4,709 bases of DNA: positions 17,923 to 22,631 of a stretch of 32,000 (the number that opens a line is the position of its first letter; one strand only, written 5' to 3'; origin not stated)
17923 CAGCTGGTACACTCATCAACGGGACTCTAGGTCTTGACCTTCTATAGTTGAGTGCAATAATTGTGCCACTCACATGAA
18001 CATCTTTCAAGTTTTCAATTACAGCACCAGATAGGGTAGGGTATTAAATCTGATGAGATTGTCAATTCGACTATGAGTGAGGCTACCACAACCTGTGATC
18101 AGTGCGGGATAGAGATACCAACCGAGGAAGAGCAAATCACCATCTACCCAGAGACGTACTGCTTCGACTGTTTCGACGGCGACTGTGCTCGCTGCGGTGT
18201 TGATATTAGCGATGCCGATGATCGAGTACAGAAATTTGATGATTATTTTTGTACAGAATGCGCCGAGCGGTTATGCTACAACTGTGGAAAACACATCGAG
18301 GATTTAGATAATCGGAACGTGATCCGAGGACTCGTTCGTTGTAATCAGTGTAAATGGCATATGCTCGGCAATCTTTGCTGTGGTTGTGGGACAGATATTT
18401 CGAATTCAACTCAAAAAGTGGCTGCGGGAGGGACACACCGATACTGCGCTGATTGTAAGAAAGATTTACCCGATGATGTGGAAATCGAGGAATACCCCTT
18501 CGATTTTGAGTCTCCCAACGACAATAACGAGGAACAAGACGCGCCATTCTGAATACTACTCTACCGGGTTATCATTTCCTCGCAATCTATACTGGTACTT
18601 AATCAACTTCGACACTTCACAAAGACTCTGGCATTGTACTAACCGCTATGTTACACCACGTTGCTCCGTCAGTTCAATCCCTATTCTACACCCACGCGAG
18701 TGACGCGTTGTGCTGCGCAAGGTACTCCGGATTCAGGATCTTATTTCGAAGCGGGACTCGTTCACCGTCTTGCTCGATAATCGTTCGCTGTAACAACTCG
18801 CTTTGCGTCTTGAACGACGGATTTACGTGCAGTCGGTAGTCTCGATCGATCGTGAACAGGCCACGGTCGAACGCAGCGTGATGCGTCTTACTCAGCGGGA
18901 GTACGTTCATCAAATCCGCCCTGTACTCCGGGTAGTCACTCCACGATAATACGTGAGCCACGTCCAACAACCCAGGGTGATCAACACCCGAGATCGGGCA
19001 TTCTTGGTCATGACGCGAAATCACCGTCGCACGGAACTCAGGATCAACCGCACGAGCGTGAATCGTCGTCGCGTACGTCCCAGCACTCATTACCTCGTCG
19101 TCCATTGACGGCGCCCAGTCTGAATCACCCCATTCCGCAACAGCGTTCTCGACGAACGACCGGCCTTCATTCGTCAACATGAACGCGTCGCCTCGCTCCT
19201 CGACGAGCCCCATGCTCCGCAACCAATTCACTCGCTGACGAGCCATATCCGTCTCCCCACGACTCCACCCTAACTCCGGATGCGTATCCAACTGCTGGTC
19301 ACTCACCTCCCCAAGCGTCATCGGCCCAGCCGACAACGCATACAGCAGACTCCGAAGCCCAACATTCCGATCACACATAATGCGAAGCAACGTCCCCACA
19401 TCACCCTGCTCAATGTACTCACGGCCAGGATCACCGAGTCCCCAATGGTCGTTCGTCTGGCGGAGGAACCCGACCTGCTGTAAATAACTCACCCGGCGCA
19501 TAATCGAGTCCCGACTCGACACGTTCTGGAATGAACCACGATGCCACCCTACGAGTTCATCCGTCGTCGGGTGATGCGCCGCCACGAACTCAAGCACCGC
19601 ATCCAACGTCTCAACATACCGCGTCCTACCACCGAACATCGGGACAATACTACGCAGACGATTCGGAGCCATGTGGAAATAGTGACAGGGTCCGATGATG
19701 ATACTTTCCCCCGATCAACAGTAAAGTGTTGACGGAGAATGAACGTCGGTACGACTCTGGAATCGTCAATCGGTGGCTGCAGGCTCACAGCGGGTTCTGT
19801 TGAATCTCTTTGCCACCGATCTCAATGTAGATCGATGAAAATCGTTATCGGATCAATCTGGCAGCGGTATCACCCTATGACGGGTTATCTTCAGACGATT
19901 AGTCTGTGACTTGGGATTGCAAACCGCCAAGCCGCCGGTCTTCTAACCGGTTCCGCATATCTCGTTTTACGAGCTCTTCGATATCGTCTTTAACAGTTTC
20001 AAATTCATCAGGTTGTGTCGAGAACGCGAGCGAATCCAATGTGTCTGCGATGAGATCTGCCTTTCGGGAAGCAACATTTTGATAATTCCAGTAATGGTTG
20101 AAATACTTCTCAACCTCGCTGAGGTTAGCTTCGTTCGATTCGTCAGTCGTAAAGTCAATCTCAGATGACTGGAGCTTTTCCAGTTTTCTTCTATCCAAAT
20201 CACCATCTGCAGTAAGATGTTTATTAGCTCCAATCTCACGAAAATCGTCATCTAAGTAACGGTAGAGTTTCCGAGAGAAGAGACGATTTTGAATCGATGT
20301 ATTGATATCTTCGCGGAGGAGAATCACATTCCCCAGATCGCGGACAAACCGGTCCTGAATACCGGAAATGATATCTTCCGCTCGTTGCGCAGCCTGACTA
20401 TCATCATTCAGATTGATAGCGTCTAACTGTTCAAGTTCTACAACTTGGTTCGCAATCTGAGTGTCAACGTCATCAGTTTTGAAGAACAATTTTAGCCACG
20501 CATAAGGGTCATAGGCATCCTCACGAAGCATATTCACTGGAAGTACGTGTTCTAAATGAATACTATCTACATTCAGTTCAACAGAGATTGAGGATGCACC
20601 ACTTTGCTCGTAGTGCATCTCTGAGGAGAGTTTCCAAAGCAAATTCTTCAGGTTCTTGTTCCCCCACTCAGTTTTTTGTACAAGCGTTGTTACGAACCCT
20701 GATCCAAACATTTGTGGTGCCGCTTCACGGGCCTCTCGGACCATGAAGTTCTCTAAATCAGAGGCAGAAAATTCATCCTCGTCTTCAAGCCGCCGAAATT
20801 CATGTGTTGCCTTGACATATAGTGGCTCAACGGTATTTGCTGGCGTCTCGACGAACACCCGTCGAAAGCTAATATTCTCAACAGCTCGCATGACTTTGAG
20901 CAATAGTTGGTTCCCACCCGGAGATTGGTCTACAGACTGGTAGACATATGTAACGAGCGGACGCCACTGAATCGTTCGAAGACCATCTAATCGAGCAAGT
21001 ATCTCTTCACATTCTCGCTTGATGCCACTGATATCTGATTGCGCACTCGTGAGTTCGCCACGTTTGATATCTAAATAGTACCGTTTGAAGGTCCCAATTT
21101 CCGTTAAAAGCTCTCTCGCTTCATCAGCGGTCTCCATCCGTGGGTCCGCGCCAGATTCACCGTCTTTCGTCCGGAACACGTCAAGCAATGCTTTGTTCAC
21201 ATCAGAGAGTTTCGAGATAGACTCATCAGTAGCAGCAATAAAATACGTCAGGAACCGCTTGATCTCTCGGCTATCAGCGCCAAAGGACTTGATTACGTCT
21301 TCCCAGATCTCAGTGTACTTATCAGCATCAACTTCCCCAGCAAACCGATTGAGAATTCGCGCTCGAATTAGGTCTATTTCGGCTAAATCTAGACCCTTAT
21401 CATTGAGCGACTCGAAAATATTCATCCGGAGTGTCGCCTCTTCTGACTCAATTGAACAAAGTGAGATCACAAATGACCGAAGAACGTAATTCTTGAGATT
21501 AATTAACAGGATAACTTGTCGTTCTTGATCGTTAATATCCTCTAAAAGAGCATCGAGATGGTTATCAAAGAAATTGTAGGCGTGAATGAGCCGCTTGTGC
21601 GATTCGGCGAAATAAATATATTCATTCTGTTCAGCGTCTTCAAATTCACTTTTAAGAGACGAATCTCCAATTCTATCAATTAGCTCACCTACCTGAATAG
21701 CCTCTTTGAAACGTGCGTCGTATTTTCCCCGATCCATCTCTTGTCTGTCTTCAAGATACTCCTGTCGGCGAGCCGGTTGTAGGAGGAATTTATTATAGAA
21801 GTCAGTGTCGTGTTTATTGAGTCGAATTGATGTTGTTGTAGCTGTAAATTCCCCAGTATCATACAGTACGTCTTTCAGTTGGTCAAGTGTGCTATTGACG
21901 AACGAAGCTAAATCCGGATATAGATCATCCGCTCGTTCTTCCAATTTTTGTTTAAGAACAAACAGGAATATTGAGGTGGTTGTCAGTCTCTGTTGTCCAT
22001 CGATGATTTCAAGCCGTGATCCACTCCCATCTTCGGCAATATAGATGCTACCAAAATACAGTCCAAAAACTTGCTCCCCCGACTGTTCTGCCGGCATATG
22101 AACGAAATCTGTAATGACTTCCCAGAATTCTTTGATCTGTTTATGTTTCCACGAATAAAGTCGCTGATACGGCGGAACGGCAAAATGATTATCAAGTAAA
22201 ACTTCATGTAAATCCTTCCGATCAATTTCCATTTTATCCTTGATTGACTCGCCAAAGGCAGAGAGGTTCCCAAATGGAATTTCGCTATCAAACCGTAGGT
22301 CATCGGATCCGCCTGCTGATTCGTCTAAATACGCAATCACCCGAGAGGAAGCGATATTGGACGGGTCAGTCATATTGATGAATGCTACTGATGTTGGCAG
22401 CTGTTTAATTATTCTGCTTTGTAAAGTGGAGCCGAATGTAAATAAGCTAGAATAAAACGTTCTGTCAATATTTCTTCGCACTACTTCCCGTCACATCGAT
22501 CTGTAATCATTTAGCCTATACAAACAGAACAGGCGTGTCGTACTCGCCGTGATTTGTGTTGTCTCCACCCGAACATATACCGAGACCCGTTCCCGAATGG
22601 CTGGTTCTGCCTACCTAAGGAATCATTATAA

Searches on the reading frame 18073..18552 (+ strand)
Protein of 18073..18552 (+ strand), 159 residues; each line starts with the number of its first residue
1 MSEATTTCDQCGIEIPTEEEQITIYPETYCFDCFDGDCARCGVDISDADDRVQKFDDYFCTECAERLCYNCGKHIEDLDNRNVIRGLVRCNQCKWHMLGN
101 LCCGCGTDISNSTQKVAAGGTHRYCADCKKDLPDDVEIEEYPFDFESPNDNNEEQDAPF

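Call 104: search_protein_families(library=pfam, proteins=[window:18073-18552:+], max_evalue=0.001)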
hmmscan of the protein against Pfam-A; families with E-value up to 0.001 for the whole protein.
window:18073-18552:+ (159 aa): 1 family
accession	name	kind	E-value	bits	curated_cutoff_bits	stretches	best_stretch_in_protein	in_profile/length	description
PF06906.16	DUF1272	-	0.00044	20.7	25.3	0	37-73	7-49/57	Protein of unknown function (DUF1272)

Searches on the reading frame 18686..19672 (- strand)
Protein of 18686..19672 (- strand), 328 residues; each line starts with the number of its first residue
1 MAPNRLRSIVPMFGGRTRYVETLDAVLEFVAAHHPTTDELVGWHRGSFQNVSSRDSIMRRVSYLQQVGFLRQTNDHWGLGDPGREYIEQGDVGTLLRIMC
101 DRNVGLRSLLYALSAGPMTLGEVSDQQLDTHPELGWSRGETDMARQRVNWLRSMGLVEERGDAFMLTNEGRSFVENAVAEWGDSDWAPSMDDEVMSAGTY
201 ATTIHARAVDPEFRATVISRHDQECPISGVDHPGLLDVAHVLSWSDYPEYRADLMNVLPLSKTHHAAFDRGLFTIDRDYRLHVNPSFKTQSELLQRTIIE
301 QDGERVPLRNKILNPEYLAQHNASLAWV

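Call 5: search_protein_families(library=pfam, proteins=[window:18686-19672:-], max_evalue=0.01)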
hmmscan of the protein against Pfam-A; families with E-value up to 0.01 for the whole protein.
window:18686-19672:- (328 aa): 2 families
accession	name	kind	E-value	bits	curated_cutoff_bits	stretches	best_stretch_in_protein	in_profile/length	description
PF13391.12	HNH_2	-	4.4e-12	46.1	21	1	225-276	1-66/66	HNH endonuclease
PF09821.14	AAA_assoc_C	-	0.0084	17.1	27.6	0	146-179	16-49/119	C-terminal AAA-associated domain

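Call 6: search_protein_families(library=padloc, proteins=[window:18686-19672:-], max_evalue=0.01)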
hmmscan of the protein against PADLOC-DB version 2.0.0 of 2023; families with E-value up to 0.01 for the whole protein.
window:18686-19672:- (328 aa): 5 families
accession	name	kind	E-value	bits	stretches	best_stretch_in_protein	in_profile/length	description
PDLC04132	HNH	-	2.3e-21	74.2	1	195-323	139-269/286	-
PDLC03546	HNH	-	1.6e-09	35.2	1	204-308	153-258/282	Type II restriction enzyme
PDLC02975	WH_III-A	-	0.0012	17.2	0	147-175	38-66/103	-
PDLC04796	PDC-S02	-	0.0024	14.9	1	64-180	94-212/390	-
PDLC04266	PDC-M01B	-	0.0082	13.8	0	220-267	92-137/281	-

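Call 7: search_protein_families(library=ncbifam, proteins=[window:18686-19672:-], max_evalue=0.01)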
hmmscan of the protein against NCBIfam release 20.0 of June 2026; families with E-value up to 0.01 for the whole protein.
window:18686-19672:- (328 aa): 1 family
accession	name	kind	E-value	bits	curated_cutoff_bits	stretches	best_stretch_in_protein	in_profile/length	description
NF045808.1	PT-DNA_restrict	exception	9.1e-12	44.7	180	1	172-308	124-262/284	phosphorothioated DNA-binding restriction endonuclease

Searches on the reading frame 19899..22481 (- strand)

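Call 5: search_protein_families(library=pfam, proteins=[window:19899-22481:-], max_evalue=0.01)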
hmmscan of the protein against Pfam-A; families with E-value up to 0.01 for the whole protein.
window:19899-22481:- (860 aa): 2 families
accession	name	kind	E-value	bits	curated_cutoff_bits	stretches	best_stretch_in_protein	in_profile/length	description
PF03235.19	GmrSD_N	-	8.2e-29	101.6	33.2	1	97-376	7-198/199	GmrSD restriction endonuclease, N-terminal domain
PF07510.16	GmrSD_C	-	1.1e-07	32.3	23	1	606-769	19-130/138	GmrSD restriction endonucleases, C-terminal domain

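Call 6: search_protein_families(library=padloc, proteins=[window:19899-22481:-], max_evalue=0.01)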
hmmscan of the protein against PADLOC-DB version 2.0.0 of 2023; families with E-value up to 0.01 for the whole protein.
window:19899-22481:- (860 aa): 25 families
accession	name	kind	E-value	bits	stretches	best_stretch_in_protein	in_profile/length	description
PDLC04157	HEC-06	-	6.7e-45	151.7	1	82-651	5-473/558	-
PDLC04155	HEC-06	-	8.2e-45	151.3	3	84-263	5-169/562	-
PDLC04154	HEC-06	-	1.5e-43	147.3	2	83-238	6-154/569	-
PDLC02695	Orf5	-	3.2e-40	136.1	2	291-655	170-526/601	Orf5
PDLC02693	Orf5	-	3.1e-36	123.5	2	291-651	138-458/543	Orf5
PDLC02687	Orf5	-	1.4e-35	121.1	2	281-651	144-476/543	Orf5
PDLC02700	Orf5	-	1.5e-34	117.6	1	92-655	4-471/555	Orf5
PDLC02691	Orf5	-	6.2e-25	85.8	3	87-182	6-96/579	Orf5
PDLC02686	Orf5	-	6.2e-25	85.7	2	96-243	17-152/566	Orf5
PDLC02701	Orf5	-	1.5e-23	81.1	2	94-235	13-160/596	Orf5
PDLC02692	Orf5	-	1.7e-18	64.7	2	99-200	7-103/558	Orf5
PDLC02698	Orf5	-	6.7e-16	56.1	2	99-302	19-211/573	Orf5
PDLC02792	SspE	-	1.3e-15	54.8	2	91-187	13-121/771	SspE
PDLC02786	SspE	-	1.8e-14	51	1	98-197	22-127/766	SspE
PDLC02688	Orf5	-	2.9e-14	50.6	1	93-186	3-91/554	Orf5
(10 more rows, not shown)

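Call 7: search_protein_families(library=ncbifam, proteins=[window:19899-22481:-], max_evalue=0.01)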
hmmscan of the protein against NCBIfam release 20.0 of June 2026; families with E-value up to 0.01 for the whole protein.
window:19899-22481:- (860 aa): 0 families
